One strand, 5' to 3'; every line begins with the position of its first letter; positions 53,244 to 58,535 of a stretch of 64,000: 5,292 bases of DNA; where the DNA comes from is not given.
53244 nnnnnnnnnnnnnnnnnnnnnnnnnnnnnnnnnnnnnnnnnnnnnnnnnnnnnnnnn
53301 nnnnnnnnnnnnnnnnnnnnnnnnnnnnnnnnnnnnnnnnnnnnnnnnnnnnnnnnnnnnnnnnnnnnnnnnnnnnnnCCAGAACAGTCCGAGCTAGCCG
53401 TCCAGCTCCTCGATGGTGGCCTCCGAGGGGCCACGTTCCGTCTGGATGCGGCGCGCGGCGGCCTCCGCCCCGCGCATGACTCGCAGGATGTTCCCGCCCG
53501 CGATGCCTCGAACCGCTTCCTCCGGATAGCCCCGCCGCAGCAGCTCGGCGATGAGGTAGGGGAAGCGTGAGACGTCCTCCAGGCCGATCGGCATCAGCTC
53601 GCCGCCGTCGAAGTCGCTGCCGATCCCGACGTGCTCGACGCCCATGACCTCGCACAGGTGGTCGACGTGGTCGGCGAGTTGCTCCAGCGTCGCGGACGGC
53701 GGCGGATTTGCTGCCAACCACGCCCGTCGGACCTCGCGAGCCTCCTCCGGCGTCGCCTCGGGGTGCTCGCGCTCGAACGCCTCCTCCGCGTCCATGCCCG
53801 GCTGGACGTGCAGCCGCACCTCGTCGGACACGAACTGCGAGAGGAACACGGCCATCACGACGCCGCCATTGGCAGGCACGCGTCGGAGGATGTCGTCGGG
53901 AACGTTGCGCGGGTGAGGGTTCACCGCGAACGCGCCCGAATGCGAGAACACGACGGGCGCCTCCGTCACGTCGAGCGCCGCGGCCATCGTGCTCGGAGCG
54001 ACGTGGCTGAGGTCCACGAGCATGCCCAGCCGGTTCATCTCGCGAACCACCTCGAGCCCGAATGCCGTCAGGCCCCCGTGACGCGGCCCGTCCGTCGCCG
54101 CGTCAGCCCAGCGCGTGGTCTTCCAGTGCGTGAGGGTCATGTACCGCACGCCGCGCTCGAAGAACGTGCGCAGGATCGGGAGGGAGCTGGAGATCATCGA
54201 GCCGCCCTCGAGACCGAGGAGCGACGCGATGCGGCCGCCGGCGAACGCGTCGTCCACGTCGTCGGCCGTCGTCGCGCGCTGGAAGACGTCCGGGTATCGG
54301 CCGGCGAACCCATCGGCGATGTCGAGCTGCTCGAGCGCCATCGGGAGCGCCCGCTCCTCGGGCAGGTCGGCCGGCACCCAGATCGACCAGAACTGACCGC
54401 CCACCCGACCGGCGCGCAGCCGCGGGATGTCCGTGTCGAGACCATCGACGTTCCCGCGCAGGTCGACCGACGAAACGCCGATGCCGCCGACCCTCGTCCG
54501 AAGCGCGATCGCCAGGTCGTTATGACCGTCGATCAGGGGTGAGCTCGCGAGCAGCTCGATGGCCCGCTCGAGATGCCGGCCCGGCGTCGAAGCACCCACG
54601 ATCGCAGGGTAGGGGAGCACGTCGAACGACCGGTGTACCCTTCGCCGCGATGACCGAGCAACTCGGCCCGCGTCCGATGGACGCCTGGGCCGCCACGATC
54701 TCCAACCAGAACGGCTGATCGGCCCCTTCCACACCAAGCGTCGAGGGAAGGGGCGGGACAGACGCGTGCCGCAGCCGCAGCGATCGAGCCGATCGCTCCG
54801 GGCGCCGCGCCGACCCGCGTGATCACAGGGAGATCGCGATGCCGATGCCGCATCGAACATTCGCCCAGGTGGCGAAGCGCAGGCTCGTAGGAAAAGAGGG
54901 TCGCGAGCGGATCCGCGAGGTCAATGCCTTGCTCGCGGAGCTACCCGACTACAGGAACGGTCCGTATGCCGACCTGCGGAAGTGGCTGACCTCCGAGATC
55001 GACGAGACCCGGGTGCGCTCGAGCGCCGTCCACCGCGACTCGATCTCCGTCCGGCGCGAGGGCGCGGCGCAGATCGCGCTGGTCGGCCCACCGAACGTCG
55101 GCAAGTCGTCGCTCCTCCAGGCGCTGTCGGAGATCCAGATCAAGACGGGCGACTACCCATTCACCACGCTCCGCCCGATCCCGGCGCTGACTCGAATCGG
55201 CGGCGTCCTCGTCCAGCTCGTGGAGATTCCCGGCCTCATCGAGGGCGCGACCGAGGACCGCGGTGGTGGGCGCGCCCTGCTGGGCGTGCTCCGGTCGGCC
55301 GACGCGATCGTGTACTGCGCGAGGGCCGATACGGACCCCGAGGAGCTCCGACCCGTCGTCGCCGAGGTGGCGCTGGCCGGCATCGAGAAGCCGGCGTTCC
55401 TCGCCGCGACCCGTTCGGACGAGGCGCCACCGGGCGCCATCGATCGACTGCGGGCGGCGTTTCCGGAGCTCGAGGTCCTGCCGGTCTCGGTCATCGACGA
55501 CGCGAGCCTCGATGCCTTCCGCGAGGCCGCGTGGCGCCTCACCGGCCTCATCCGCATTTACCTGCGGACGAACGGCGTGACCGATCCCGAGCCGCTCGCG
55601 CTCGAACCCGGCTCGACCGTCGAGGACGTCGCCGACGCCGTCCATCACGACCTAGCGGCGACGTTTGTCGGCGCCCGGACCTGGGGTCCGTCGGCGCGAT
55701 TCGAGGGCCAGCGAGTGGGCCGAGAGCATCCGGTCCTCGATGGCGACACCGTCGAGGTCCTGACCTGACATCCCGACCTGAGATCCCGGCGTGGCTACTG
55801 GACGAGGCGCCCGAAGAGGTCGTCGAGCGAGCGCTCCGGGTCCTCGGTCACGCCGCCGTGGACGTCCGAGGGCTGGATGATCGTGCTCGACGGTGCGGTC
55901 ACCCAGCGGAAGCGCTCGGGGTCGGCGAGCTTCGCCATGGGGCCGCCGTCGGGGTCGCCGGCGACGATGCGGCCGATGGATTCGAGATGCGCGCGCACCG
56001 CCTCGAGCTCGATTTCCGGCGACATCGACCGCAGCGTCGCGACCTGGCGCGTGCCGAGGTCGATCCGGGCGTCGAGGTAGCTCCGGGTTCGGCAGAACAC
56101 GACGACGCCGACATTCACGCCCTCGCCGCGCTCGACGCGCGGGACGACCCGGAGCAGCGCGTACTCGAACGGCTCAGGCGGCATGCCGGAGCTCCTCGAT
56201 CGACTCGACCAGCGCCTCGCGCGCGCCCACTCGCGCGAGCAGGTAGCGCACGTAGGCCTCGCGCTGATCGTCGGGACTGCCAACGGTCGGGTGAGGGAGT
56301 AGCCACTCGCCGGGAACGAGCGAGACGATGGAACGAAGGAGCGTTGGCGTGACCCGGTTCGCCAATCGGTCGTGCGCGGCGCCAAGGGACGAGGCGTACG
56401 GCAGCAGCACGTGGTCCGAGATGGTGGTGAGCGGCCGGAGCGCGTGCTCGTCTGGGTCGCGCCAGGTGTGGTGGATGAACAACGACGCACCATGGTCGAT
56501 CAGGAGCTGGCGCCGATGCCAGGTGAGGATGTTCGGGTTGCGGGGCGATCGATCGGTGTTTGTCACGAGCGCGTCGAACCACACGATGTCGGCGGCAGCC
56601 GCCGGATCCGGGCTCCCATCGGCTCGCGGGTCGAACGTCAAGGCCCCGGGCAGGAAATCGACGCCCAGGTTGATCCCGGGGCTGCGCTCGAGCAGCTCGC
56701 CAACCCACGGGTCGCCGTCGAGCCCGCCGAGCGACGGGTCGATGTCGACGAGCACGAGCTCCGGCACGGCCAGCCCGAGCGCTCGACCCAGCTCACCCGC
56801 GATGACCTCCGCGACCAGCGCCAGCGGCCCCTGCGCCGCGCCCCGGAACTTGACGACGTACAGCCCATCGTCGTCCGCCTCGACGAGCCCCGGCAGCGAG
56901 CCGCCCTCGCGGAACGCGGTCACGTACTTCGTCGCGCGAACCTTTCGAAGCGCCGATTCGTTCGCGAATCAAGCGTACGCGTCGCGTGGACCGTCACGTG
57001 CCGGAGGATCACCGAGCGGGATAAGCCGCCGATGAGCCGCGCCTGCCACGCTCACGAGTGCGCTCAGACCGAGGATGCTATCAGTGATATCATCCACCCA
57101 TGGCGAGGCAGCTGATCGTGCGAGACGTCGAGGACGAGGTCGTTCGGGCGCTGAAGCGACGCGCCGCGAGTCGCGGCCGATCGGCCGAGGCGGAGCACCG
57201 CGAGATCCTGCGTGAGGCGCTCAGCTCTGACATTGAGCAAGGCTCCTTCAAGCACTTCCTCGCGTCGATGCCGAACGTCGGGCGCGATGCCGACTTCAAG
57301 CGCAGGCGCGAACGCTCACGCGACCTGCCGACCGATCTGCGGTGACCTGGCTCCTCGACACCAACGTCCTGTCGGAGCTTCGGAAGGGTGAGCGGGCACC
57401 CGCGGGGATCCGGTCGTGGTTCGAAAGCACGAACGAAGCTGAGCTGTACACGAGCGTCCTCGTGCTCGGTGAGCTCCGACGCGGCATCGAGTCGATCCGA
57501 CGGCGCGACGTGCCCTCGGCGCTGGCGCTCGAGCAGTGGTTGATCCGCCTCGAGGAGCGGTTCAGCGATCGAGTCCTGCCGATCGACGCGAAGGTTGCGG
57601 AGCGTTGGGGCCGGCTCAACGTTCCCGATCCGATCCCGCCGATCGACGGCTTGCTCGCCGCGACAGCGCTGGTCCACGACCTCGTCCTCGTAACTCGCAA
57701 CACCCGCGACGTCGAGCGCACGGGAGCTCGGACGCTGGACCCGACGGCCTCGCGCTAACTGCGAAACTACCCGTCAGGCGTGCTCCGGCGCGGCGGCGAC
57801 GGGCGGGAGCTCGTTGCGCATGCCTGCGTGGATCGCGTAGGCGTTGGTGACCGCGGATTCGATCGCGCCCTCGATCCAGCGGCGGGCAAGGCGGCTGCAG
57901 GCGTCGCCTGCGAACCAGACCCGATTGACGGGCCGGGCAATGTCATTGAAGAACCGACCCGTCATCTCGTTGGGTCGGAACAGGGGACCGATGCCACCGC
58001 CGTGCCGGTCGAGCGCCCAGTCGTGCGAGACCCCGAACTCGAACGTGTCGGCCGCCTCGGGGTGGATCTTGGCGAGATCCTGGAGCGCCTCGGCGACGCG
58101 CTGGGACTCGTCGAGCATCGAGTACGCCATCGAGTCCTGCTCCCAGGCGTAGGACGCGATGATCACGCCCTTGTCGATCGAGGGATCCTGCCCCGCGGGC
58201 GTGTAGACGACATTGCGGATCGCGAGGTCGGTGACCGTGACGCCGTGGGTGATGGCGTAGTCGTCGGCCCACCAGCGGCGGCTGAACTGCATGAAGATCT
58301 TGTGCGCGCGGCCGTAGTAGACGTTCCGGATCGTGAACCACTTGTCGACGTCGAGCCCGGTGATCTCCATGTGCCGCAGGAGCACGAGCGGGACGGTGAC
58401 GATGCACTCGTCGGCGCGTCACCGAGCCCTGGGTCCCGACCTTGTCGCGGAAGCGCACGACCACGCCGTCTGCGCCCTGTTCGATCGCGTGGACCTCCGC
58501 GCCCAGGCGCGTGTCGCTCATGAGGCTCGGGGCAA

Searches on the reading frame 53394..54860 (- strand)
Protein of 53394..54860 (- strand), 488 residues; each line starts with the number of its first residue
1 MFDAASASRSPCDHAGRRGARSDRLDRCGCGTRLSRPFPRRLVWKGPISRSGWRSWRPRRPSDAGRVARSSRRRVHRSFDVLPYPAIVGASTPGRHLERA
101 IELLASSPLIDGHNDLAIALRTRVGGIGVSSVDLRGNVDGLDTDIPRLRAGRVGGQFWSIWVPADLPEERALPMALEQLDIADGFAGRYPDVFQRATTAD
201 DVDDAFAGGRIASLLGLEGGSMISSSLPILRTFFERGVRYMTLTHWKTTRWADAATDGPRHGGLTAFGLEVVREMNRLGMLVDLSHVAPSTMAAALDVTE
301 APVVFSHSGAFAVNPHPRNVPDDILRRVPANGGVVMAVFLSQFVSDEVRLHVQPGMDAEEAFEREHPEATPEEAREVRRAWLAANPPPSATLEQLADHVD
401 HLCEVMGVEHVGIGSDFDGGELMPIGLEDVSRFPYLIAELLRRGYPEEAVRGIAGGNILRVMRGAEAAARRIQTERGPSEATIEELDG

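Call 6: search_protein_families(library=pfam, proteins=[window:53394-54860:-], max_evalue=0.1)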
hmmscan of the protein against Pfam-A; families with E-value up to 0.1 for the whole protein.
window:53394-54860:- (488 aa): 1 family
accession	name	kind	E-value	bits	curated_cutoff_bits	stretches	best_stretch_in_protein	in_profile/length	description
PF01244.27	Peptidase_M19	-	7.6e-105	351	26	1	103-463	2-318/319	Membrane dipeptidase (Peptidase family M19)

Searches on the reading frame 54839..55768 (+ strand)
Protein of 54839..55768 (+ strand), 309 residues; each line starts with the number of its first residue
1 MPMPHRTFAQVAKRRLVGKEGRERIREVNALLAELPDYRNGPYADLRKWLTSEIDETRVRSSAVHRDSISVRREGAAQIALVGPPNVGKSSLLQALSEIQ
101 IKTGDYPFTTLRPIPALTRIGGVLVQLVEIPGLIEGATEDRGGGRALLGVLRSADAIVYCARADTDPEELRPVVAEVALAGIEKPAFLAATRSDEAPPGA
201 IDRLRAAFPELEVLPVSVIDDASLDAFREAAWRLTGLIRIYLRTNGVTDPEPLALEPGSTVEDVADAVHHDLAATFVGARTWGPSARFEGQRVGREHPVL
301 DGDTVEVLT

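Call 42: search_protein_families(library=pfam, proteins=[window:54839-55768:+], max_evalue=0.001)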
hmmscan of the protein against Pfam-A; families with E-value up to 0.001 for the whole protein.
window:54839-55768:+ (309 aa): 4 families
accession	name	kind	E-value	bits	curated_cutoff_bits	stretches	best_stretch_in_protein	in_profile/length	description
PF01926.29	MMR_HSR1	-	1.5e-18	67.4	21.9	1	78-189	1-110/113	50S ribosome-binding GTPase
PF02824.27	TGS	-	1.5e-14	54.2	22.2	1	238-309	1-60/60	TGS domain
PF02421.24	FeoB_N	-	1.5e-07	31.5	27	1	78-133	2-57/156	Ferrous iron transport protein B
PF00350.29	Dynamin_N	-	0.00078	19.9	27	0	79-110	1-32/168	Dynamin family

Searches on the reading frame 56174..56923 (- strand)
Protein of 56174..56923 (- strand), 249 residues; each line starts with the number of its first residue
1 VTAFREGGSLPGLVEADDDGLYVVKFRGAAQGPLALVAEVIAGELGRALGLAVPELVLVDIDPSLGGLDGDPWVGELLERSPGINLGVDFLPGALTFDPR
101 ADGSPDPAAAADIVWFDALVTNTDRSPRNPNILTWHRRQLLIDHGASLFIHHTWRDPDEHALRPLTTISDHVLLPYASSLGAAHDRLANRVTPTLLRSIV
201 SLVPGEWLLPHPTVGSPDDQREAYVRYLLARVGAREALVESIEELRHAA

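Call 42: search_protein_families(library=pfam, proteins=[window:56174-56923:-], max_evalue=0.001)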
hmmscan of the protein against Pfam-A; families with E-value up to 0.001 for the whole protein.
window:56174-56923:- (249 aa): 1 family
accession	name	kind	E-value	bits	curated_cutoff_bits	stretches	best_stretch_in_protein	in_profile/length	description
PF20613.4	HipA_2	-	2.4e-17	63.5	27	1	5-232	9-231/240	HipA-like kinase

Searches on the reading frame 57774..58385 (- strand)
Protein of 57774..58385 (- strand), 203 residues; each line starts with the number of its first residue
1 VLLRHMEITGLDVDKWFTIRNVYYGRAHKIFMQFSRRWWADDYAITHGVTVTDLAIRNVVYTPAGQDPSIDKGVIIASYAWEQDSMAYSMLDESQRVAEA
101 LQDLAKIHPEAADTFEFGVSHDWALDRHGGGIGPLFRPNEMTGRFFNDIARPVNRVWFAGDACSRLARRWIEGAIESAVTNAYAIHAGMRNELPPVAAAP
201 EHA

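Call 42: search_protein_families(library=pfam, proteins=[window:57774-58385:-], max_evalue=0.001)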
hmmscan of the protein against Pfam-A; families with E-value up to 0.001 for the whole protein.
window:57774-58385:- (203 aa): 1 family
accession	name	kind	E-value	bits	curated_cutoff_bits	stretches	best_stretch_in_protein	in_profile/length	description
PF01593.30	Amino_oxidase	-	2.6e-23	83.5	19.8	1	11-185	268-442/443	Flavin containing amine oxidoreductase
